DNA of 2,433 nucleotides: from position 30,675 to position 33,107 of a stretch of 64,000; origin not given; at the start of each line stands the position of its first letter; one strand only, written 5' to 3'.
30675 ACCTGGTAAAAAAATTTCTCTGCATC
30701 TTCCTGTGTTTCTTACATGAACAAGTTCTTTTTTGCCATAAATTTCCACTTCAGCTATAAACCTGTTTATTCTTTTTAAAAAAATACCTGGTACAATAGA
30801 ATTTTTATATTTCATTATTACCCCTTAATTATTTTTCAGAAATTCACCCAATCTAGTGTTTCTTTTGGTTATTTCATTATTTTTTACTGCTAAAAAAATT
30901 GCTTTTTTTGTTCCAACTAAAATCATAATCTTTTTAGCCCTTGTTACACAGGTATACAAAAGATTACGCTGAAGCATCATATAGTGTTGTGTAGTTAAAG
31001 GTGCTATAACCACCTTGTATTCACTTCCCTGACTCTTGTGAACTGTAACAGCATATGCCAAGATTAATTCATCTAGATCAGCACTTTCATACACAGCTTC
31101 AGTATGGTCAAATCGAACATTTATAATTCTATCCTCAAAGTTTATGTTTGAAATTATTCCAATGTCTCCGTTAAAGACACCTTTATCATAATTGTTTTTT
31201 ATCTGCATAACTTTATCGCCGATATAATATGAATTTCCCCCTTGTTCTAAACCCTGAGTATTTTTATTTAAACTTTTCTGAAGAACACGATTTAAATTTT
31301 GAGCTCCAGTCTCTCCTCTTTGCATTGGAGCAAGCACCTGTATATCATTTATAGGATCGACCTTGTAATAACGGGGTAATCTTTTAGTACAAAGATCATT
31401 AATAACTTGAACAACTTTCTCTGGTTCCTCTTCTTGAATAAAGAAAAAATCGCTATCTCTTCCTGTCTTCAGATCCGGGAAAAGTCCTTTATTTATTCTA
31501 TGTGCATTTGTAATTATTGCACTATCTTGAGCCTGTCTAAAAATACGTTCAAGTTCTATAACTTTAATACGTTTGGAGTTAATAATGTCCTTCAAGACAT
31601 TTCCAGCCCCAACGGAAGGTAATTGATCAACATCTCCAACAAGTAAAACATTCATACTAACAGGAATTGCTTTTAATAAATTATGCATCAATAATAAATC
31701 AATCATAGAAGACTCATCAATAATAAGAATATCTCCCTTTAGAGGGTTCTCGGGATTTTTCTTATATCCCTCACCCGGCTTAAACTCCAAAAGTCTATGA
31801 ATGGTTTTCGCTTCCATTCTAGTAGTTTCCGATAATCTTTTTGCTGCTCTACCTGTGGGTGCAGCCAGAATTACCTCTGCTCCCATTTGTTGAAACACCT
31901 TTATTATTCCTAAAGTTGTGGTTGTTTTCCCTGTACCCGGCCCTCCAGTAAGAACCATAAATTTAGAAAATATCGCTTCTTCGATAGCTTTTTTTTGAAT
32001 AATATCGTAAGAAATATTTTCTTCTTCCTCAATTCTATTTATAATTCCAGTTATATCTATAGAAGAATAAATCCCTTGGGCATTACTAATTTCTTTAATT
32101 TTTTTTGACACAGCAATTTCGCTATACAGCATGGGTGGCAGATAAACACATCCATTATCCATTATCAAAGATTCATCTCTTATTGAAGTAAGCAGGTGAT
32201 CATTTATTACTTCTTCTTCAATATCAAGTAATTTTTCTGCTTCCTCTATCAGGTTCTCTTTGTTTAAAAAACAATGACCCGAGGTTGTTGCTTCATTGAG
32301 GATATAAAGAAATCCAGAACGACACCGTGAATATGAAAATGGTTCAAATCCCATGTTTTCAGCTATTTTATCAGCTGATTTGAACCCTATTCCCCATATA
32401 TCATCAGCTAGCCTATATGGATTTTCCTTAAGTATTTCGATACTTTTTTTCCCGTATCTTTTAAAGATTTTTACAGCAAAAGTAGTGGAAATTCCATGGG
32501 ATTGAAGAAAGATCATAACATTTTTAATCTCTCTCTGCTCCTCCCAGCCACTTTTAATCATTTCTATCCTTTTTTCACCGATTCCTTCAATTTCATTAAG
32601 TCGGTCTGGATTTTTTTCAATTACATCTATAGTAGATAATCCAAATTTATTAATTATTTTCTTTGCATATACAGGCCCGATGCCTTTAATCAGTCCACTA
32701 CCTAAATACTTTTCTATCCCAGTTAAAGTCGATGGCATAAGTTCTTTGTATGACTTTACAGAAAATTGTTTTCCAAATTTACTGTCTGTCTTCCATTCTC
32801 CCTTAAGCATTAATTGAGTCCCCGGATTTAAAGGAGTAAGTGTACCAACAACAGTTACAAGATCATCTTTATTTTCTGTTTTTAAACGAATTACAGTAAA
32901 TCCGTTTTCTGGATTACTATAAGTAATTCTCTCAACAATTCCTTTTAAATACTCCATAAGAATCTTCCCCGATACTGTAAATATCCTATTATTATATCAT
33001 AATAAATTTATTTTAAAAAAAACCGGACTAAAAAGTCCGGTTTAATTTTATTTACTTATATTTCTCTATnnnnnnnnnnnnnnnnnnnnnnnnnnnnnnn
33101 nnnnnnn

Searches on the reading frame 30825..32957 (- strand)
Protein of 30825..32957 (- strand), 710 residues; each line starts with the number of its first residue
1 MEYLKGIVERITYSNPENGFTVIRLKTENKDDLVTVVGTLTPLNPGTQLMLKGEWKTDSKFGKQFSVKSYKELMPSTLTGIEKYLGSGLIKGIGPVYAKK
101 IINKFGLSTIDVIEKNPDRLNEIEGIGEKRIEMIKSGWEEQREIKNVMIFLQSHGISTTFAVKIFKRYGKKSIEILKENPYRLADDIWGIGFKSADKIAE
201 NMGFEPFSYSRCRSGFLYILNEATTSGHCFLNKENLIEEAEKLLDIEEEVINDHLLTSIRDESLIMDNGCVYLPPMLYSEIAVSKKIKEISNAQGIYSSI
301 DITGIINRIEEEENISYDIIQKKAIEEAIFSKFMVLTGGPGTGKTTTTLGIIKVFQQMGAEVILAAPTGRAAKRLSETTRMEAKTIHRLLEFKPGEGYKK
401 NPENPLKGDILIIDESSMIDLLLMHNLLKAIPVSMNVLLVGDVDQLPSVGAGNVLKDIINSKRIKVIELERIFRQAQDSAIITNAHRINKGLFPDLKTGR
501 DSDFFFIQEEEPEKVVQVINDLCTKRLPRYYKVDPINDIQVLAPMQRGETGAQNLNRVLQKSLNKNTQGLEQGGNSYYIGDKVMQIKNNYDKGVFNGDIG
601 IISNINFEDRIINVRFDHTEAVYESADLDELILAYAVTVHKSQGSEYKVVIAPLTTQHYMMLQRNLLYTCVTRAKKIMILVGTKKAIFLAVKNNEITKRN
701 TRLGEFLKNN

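Call 69: search_protein_families(library=pfam, proteins=[window:30825-32957:-], max_evalue=0.000001)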
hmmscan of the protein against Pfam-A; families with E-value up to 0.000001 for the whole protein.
window:30825-32957:- (710 aa): 9 families
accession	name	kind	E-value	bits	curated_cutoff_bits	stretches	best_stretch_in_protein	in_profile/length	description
PF13245.12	AAA_19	-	3.6e-46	157.1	25.1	1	321-450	1-133/134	AAA domain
PF13604.12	AAA_30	-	7.4e-42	143.7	27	1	321-494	6-174/191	AAA domain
PF14490.11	HHH_RecD2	-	9.2e-42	141.3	27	1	140-230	1-92/92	ATP-dependent RecD2 DNA helicase HHH domain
PF23139.1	OB_YrrC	-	2.4e-27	95.1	27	1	1-75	1-76/76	ATP-dependent DNA helicase YrrC, OB-fold domain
PF18335.7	SH3_13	-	3.7e-20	71.9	41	1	555-616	1-65/65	ATP-dependent RecD-like DNA helicase SH3 domain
PF13538.12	UvrD_C_2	-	5.3e-19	68.3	27.4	1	633-681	1-52/52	UvrD-like helicase C-terminal domain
PF14520.12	HHH_5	-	1.1e-10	42.2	27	1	90-139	7-56/57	Helix-hairpin-helix domain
PF01443.25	Viral_helicase1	-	1.6e-09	38.4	21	0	622-679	171-225/228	Viral superfamily 1 RNA helicase core domain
PF13086.12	AAA_11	-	2.9e-08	34.2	27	0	318-372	3-65/257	AAA domain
